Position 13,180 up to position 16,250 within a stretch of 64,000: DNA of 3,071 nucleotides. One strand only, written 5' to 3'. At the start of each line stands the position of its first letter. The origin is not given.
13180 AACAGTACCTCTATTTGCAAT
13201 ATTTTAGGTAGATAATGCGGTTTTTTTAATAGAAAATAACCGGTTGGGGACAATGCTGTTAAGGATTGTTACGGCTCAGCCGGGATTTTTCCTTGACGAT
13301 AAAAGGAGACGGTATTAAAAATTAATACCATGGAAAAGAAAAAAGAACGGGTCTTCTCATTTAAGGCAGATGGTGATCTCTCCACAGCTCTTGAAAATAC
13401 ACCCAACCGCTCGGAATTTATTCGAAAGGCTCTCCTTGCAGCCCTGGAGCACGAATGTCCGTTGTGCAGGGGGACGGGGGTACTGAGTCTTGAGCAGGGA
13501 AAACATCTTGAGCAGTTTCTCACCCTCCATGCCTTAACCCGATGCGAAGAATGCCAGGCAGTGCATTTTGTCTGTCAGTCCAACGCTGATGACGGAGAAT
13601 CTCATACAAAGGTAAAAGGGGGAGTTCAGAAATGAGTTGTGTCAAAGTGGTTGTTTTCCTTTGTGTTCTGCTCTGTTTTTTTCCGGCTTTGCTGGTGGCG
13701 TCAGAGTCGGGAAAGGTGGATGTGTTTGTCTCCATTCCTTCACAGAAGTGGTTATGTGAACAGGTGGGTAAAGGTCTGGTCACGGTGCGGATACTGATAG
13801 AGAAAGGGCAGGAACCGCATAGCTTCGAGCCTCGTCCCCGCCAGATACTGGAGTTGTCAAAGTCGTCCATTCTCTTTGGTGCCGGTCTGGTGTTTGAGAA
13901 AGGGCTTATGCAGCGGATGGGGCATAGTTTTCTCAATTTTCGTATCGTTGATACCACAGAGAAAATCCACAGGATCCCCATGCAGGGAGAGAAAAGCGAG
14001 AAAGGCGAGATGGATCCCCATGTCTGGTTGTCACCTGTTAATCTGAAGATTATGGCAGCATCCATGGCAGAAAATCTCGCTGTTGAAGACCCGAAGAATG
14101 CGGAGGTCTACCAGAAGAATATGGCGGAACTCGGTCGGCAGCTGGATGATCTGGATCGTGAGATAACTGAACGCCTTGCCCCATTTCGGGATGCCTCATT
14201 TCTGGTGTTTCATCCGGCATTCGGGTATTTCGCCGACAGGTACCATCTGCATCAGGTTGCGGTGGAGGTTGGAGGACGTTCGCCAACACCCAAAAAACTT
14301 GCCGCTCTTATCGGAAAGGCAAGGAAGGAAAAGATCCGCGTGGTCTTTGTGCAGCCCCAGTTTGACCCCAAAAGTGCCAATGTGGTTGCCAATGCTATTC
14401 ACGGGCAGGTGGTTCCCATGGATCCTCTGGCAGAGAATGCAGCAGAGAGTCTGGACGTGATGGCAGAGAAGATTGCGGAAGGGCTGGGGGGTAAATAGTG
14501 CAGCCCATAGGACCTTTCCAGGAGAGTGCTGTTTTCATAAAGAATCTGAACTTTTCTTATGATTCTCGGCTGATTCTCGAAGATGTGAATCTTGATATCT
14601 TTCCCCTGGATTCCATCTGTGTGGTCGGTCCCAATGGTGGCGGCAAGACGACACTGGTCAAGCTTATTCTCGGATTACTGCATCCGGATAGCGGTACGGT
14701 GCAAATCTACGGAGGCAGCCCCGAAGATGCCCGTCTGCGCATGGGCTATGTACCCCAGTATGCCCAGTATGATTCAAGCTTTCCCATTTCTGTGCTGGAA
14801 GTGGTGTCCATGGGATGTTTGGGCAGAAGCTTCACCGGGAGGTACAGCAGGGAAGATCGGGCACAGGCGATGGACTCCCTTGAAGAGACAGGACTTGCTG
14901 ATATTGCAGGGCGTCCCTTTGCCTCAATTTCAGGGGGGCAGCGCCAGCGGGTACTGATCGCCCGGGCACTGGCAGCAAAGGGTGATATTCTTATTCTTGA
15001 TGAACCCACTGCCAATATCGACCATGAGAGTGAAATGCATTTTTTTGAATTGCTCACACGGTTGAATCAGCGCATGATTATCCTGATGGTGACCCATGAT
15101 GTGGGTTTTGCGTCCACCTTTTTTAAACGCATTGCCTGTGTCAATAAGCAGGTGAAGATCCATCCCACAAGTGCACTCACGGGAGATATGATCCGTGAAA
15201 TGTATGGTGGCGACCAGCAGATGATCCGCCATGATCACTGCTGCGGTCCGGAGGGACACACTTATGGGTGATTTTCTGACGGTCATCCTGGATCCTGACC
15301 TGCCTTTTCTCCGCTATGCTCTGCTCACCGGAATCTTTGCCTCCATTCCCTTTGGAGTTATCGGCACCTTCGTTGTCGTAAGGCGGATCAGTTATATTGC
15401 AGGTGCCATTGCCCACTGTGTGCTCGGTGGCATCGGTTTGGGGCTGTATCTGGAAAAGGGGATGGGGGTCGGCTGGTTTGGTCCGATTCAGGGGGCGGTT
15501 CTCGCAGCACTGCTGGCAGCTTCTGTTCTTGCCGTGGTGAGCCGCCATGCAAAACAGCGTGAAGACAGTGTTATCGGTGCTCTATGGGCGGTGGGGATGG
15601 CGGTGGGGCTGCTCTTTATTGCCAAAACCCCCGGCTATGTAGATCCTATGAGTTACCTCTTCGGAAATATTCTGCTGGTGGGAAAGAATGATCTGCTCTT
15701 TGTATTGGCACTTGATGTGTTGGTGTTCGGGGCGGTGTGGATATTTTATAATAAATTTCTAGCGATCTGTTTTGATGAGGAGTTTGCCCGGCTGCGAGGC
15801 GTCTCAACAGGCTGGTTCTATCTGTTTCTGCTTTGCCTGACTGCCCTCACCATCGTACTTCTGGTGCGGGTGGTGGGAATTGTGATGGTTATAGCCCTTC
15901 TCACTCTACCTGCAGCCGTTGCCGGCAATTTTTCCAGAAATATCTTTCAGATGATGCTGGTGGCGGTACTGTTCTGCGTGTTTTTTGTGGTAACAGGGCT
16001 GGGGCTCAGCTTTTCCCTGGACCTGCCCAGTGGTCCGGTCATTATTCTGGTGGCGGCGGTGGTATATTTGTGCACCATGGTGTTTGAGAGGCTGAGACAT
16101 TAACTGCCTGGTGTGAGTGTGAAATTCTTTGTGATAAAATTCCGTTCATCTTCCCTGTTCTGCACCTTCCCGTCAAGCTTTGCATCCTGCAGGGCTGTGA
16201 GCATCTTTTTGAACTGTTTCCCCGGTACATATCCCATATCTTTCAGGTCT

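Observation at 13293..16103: Non-Fur regulator for znuACB: RHH/Cys4 protein with a perfect operator and probably a leaderless mRNA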

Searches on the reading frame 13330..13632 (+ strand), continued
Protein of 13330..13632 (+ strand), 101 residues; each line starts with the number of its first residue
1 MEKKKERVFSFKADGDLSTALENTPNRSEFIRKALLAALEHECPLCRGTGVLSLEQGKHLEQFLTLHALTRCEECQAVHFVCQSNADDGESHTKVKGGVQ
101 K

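Call 81: search_protein_families(library=pfam, alignment_id=A3, max_evalue=0.1)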
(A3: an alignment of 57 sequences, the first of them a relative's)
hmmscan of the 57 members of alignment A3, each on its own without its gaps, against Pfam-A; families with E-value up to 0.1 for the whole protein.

A. member 1, P0001 (101 aa): 4 families
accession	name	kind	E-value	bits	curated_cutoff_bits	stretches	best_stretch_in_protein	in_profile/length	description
PF14354.12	Lar_restr_allev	-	0.002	18.7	28.6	1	42-90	5-47/58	Restriction alleviation protein Lar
PF15777.11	Anti-TRAP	-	0.0024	18.2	32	1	42-65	32-55/59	Tryptophan RNA-binding attenuator protein inhibitory protein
PF00684.25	DnaJ_CXXCXGXG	-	0.0094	16.6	32.7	1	41-78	16-50/65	DnaJ central domain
PF01402.27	RHH_1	-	0.098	13.1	20.5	0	23-40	22-38/39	Ribbon-helix-helix protein, copG family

B. families by the number of members that match (of 57 scanned): 22 families
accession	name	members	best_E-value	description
PF00684.25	DnaJ_CXXCXGXG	57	0.00026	DnaJ central domain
PF01402.27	RHH_1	52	0.00021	Ribbon-helix-helix protein, copG family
PF14354.12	Lar_restr_allev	40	7.2e-05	Restriction alleviation protein Lar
PF15777.11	Anti-TRAP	35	5.8e-05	Tryptophan RNA-binding attenuator protein inhibitory protein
PF24042.1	DUF7351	15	0.00043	Domain of unknown function (DUF7351)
PF13451.12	zf_Tbcl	5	0.0012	Probable treble clef domain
PF09723.15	Zn_ribbon_8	5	0.022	Zinc ribbon domain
PF16060.10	DUF4802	3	0.049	Domain of unknown function (DUF4802)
PF08792.16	A2L_zn_ribbon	2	0.04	A2L zinc ribbon domain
PF25207.1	DUF7837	1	0.026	Domain of unknown function (DUF7837)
PF23455.1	DUF7129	1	0.027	Domain of unknown function (DUF7129)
PF08274.17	Zn_Ribbon_YjdM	1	0.029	PhnA Zinc-Ribbon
PF08421.16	Methyltransf_13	1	0.031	Putative zinc binding domain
PF21645.3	FakA-like_M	1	0.037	Fatty acid kinase subunit A-like, middle domain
PF07627.16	PSCyt3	1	0.041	Protein of unknown function (DUF1588)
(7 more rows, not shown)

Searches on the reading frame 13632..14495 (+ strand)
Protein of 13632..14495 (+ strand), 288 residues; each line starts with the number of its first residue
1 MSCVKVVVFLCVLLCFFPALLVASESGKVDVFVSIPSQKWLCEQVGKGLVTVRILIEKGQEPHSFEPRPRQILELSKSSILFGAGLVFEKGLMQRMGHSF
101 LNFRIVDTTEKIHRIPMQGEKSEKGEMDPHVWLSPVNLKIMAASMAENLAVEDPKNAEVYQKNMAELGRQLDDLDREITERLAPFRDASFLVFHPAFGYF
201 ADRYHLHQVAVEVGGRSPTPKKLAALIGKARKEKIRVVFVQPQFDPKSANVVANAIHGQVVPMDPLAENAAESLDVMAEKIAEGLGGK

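Call 3: search_protein_families(library=pfam, proteins=[window:13632-14495:+], max_evalue=1)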
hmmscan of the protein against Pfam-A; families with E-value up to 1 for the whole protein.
window:13632-14495:+ (288 aa): 3 families
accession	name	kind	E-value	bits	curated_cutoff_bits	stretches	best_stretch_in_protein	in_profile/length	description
PF01297.22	ZnuA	-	3e-62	210.9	29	1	31-277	1-253/263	Zinc-uptake complex component A periplasmic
PF19901.4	DUF6374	-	0.035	14.1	25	1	270-285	32-47/59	Family of unknown function (DUF6374)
PF19457.4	DUF5994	-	0.14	12.6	26.3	1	166-252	24-108/112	Family of unknown function (DUF5994)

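Call 4: search_protein_families(library=ncbifam, proteins=[window:13632-14495:+], max_evalue=1)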
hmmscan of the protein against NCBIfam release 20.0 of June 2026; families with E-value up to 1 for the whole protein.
window:13632-14495:+ (288 aa): 9 families
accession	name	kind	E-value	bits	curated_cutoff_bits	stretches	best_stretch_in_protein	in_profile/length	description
NF040870.1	AztC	equivalog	3.8e-39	134.8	350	1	41-267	11-249/277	zinc ABC transporter substrate-binding protein AztC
NF007091.2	PRK09545.1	equivalog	1.1e-29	103.7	268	2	118-272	140-296/318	zinc ABC transporter substrate-binding protein ZnuA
NF053842.1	MnTportMntCDein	equivalog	3.9e-26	91.9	400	1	43-262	20-250/281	manganese ABC transporter substrate-binding protein MntC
NF040928.1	ABC_lipo_SloC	subfamily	6.3e-22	78.1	525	1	18-254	17-262/304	metal ABC transporter substrate-binding lipoprotein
NF053703.1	Mn_SBP_EfaA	exception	3.7e-21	75.6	485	1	41-257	48-272/310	Mn/Fe ABC transporter substrate-binding lipoprotein EfaA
NF033605.1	Zn_bnd_ABC_AdcA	exception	5.3e-21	75.2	700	2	119-249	144-275/517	zinc ABC transporter substrate-binding lipoprotein AdcA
TIGR03772.1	anch_rpt_subst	equivalog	1.4e-20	73.4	350.45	2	110-255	298-448/486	anchored repeat ABC transporter, substrate-binding protein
NF047355.1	ABC_bind_Mn_Staph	exception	1.7e-18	66.9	500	1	40-256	44-270/309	manganese ABC transporter substrate-binding lipoprotein MntC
NF040893.1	SAVMC3_10250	subfamily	0.057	13.6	50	1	158-232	140-210/234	SAVMC3_10250 family protein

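Call 45: search_solved_structures(query=window:13632-14495:+, max_evalue=1e-10, show_alignments=3)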
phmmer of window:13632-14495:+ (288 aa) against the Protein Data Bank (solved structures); distinct sequences matched with E-value up to 1e-10: 44.
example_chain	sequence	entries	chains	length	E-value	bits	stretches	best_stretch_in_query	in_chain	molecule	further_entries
2ov1_A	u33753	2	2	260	1.8e-49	171.6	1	29-283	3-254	Periplasmic binding protein component of an ABC type zinc uptake transporter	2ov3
1pq4_A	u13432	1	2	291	1.2e-47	165.6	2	126-283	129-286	periplasmic binding protein component of an ABC type zinc uptake transporter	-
4utp_A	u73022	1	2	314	6.8e-24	87.7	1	20-273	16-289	MANGANESE ABC TRANSPORTER SUBSTRATE-BINDING LIPOPROTEIN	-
4uto_A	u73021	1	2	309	1.6e-23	86.5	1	20-254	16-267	MANGANESE ABC TRANSPORTER SUBSTRATE-BINDING LIPOPROTEIN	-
3zk8_A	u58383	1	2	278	2.7e-23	85.8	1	50-273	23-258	MANGANESE ABC TRANSPORTER SUBSTRATE-BINDING LIPOPROTEIN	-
3zk7_A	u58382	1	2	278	2.8e-23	85.8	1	50-273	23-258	MANGANESE ABC TRANSPORTER SUBSTRATE-BINDING LIPOPROTEIN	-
1psz_A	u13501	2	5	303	3.3e-23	85.5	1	49-273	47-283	PROTEIN (SURFACE ANTIGEN PSAA) | MANGANESE ABC TRANSPORTER SUBSTRATE-BINDING LIPOPROTEIN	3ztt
3zk9_A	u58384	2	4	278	6.3e-23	84.6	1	50-254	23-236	MANGANESE ABC TRANSPORTER SUBSTRATE-BINDING LIPOPROTEIN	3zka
2o1e_A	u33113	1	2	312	7.8e-23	84.3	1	38-266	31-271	YcdH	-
7jj8_B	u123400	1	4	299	1.8e-20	76.5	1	41-266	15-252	Zinc-binding lipoprotein AdcA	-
5hx7_A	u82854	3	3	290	2.3e-20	76.1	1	26-253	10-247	Manganese-binding lipoprotein MntA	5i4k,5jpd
7jj9_A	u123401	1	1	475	9e-20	74.2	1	41-266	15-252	Zinc-binding lipoprotein AdcA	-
8yj8_A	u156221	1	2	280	1.8e-19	73.2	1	50-253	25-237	Iron ABC transporter substrate-binding lipoprotein MtsA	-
8yj5_A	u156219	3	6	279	1.9e-19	73.2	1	50-253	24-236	Iron ABC transporter substrate-binding lipoprotein MtsA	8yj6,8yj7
3hh8_A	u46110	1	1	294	5.9e-19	71.5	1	49-253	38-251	Metal ABC transporter substrate-binding lipoprotein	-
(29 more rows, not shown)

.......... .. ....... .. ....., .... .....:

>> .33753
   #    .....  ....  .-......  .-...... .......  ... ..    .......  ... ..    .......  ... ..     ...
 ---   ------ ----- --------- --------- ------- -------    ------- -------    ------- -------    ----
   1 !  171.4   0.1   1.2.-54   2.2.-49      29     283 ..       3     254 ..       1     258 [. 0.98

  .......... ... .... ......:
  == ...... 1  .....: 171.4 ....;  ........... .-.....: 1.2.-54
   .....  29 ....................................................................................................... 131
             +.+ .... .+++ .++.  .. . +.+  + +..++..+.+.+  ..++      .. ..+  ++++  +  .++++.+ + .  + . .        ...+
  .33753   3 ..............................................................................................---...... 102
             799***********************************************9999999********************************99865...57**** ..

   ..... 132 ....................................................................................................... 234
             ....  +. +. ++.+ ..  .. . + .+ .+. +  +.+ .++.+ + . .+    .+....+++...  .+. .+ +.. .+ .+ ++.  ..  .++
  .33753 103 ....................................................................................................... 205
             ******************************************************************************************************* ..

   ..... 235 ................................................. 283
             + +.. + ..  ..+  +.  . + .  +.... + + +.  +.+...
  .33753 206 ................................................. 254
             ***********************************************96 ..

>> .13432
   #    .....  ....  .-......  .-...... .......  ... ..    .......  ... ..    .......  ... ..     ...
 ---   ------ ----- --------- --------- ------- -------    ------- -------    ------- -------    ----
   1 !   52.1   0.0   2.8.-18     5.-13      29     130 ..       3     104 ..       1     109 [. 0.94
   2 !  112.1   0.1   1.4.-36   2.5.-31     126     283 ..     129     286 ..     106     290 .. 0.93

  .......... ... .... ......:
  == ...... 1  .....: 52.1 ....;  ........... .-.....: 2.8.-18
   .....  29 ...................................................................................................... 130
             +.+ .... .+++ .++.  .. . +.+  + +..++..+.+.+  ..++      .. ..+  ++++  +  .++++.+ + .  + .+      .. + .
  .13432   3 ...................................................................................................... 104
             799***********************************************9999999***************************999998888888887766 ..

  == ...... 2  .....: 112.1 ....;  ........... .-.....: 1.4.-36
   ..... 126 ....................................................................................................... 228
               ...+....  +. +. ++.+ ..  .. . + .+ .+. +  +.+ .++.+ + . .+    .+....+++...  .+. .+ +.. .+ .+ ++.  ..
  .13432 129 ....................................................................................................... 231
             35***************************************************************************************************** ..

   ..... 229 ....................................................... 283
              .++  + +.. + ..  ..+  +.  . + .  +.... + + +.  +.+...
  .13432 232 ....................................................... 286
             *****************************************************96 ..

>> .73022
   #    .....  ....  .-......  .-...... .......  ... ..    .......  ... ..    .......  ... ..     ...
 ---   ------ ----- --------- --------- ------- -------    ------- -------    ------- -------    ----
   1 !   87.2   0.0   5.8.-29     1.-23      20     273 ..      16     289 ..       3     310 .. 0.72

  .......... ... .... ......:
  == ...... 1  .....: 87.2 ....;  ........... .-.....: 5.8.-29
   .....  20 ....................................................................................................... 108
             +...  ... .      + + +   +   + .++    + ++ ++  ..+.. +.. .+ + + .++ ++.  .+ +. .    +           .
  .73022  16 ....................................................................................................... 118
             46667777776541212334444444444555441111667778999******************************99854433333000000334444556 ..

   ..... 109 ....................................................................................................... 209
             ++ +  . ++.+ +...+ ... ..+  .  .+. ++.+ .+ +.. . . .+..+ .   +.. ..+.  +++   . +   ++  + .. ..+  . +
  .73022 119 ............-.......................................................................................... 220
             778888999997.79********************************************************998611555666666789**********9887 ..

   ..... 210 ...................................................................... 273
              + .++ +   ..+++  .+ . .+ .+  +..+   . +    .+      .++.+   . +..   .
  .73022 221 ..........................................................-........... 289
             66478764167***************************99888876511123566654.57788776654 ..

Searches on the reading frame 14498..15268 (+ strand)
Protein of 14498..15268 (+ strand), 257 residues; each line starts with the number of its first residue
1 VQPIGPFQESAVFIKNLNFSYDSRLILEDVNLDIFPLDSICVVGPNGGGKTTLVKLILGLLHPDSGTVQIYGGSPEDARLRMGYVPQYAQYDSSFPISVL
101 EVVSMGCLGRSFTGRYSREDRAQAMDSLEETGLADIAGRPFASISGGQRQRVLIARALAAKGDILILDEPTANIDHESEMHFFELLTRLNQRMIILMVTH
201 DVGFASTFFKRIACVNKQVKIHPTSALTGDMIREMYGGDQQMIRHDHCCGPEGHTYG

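Call 3: search_protein_families(library=pfam, proteins=[window:14498-15268:+], max_evalue=1)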
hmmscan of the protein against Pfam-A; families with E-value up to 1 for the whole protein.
window:14498-15268:+ (257 aa): 17 families
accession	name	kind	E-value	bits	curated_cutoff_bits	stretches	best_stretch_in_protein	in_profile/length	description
PF00005.33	ABC_tran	-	6.9e-28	98.4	25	1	27-172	1-137/137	ABC transporter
PF13304.12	AAA_21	-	5.6e-09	36.9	27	2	141-203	235-301/304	AAA domain, putative AbiEii toxin, Type IV TA system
PF02463.25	SMC_N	-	0.00048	20.1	40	1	40-208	27-205/220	RecF/RecN/SMC N terminal domain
PF13401.12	AAA_22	-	0.0059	17.4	27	1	39-71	7-40/130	AAA domain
PF07728.20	AAA_5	-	0.0099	16.3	22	1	40-71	2-34/139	AAA domain (dynein-related subfamily)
PF13476.12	AAA_23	-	0.011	16.8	27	1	29-61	12-43/201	AAA domain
PF13191.12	AAA_16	-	0.014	16.3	32.6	1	39-192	26-162/167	AAA ATPase domain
PF13555.12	AAA_29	-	0.026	14.7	27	1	38-65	23-50/61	P-loop containing region of AAA domain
PF00004.35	AAA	-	0.058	14.3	21.2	1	40-60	1-21/131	ATPase family associated with various cellular activities (AAA)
PF13175.12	AAA_15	-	0.085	12.9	32.1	1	36-62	23-48/374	AAA ATPase domain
PF03266.21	NTPase_1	-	0.15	12.3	23.9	0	40-64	2-26/168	NTPase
PF05729.18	NACHT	-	0.17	12.1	26.7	1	40-58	3-21/167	NACHT domain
PF13671.12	AAA_33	-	0.22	12.3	27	0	40-55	2-17/143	AAA domain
PF13521.12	AAA_28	-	0.22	12.1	27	1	40-56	2-18/164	AAA domain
PF03205.20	MobB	-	0.23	11.8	26.6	0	40-62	2-24/133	Molybdopterin guanine dinucleotide synthesis protein B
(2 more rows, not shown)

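Call 4: search_protein_families(library=ncbifam, proteins=[window:14498-15268:+], max_evalue=1)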
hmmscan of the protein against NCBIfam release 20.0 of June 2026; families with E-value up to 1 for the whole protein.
window:14498-15268:+ (257 aa): 198 families (the best 25 are shown)
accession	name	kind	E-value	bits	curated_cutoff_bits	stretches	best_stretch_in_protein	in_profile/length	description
NF040873.1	AztA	equivalog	4.1e-49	166.8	220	1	21-212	2-189/191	zinc ABC transporter ATP-binding protein AztA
NF053840.1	MnTportMntADein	equivalog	3.3e-45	154.5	400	1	14-221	4-212/240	manganese ABC transporter ATP-binding protein MntA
TIGR03771.1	anch_rpt_ABC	equivalog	2.2e-43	148.5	268.8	1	38-220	7-191/223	anchored repeat-type ABC transporter ATP-binding subunit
NF010068.0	PRK13548.1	equivalog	9.3e-40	136.4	261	1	11-246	5-250/261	heme ABC transporter ATP-binding protein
TIGR03873.1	F420-0_ABC_ATP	hypoth_equivalog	1.1e-39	136.2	372.4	1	15-248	5-246/256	putative F420-0 ABC transporter ATP-binding protein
NF007082.0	PRK09536.1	equivalog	5.9e-37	127.7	537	1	13-240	5-240/402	corrinoid ABC transporter ATPase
TIGR02857.1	CydD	equivalog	2.7e-35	122.3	435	1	9-204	319-519/529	thiol reductant ABC exporter subunit CydD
TIGR02315.1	ABC_phnC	equivalog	1.6e-34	119.4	266.1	1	14-236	4-242/243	phosphonate ABC transporter ATP-binding protein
NF007090.0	PRK09544.1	equivalog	8e-34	117.2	306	1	11-222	4-201/251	zinc ABC transporter ATP-binding protein ZnuC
NF008409.0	PRK11231.1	equivalog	8.7e-33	113.7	375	1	13-237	4-236/255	Fe(3+) dicitrate ABC transporter ATP-binding protein FecE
TIGR04521.1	ECF_ATPase_2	equivalog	2.8e-31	108.6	330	1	15-217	4-220/279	energy-coupling factor transporter ATPase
TIGR03375.1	type_I_sec_LssB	subfamily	3.2e-31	108.4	693.1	1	12-202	466-662/696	type I secretion system permease/ATPase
TIGR02211.1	LolD_lipo_ex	equivalog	3.6e-31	108.4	307.75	1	25-217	19-217/221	lipoprotein-releasing ABC transporter ATP-binding protein LolD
NF011630.0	PRK15056.1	equivalog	4.5e-31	108.1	393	1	10-219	5-219/274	manganese/iron ABC transporter ATP-binding protein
NF010060.0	PRK13537.1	equivalog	5.5e-31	107.6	521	1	10-245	14-255/314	nodulation factor ABC transporter ATP-binding protein NodI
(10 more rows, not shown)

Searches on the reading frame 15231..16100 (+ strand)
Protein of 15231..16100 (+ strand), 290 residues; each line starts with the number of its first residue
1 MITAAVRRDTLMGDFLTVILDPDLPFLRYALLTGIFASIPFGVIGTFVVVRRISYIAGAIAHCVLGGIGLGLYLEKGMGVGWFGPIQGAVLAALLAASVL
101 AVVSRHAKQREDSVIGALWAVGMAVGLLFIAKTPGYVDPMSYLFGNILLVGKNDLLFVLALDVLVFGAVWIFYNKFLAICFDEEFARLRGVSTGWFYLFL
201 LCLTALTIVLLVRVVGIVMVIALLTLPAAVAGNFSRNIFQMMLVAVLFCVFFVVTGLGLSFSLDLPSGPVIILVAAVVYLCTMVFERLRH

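Call 3: search_protein_families(library=pfam, proteins=[window:15231-16100:+], max_evalue=1)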
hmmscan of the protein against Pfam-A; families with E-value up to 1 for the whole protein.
window:15231-16100:+ (290 aa): 3 families
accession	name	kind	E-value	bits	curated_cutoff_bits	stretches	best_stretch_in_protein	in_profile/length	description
PF00950.22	ABC-3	-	6e-68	229.6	20.1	1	25-285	3-257/258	ABC 3 transport family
PF01032.23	FecCD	-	0.001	18.7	26.5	1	62-280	82-306/311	FecCD transport family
PF25592.1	DUF7937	-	0.61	9.3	31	0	54-281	143-356/402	Domain of unknown function (DUF7937)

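Call 4: search_protein_families(library=ncbifam, proteins=[window:15231-16100:+], max_evalue=1)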
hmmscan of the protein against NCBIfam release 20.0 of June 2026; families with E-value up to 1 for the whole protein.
window:15231-16100:+ (290 aa): 5 families
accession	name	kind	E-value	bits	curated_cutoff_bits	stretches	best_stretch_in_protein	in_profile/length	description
TIGR03770.1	anch_rpt_perm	equivalog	4.1e-46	157.9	296.8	1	14-284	4-268/270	anchored repeat-type ABC transporter permease subunit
NF040871.1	AztB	equivalog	1.7e-44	152.5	280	1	24-275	9-254/254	zinc ABC transporter permease AztB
NF007089.0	PRK09543.1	equivalog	1.5e-32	113.2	284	1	30-284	8-256/261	zinc ABC transporter permease subunit ZnuB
NF040927.1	ABC_perm_SloB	subfamily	2.2e-32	112.9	460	1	24-284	9-262/271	metal ABC transporter permease subunit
NF007866.0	PRK10577.1-2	equivalog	0.027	12.8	554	1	87-284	457-661/666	Fe(3+)-hydroxamate ABC transporter permease FhuB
